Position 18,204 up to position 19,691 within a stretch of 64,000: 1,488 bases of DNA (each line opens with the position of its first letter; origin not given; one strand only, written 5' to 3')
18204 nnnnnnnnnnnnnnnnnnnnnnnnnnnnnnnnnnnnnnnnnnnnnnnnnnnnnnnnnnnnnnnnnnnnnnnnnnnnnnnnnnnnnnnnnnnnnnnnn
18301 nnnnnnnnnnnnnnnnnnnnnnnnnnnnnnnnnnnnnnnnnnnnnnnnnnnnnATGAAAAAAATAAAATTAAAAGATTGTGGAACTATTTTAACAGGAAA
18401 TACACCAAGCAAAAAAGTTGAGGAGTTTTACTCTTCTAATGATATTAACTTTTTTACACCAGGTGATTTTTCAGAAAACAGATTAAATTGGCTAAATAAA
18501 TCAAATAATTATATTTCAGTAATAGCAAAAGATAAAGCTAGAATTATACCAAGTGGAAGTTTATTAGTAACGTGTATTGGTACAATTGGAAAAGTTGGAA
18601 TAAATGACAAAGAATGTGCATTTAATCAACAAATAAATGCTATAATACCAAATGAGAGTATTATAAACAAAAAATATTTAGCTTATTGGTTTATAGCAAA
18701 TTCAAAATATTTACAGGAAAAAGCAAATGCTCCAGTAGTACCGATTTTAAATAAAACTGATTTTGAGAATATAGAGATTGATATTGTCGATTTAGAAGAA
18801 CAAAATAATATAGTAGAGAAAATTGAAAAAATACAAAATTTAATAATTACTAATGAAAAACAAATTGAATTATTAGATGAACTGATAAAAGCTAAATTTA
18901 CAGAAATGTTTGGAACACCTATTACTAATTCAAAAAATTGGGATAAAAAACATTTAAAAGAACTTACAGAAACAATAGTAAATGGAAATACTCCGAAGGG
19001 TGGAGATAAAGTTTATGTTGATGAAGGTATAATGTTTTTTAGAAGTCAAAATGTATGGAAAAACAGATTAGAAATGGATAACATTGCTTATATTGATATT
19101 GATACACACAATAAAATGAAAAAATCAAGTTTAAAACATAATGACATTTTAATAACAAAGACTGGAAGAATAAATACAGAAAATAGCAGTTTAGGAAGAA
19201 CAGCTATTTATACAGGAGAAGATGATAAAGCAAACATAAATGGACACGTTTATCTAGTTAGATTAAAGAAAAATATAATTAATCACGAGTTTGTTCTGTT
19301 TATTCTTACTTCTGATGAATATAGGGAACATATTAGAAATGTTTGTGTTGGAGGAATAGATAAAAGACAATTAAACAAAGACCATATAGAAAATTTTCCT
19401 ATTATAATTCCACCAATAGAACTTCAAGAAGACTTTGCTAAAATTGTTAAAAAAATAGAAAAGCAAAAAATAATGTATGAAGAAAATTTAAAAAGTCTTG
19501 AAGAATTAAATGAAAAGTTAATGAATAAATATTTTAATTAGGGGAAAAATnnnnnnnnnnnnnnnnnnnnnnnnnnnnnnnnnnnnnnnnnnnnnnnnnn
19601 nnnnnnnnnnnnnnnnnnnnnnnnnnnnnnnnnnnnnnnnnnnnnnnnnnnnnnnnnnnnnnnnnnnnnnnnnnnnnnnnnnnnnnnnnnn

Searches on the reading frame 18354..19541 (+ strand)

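Call 66: search_protein_families(library=pfam, proteins=[window:18354-19541:+], max_evalue=0.0001)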
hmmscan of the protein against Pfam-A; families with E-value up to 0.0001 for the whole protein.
window:18354-19541:+ (395 aa): 1 family
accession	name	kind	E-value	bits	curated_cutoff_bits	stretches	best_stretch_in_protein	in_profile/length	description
PF01420.25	Methylase_S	-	9.9e-39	133.7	22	2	2-171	5-162/168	Type I restriction modification DNA specificity domain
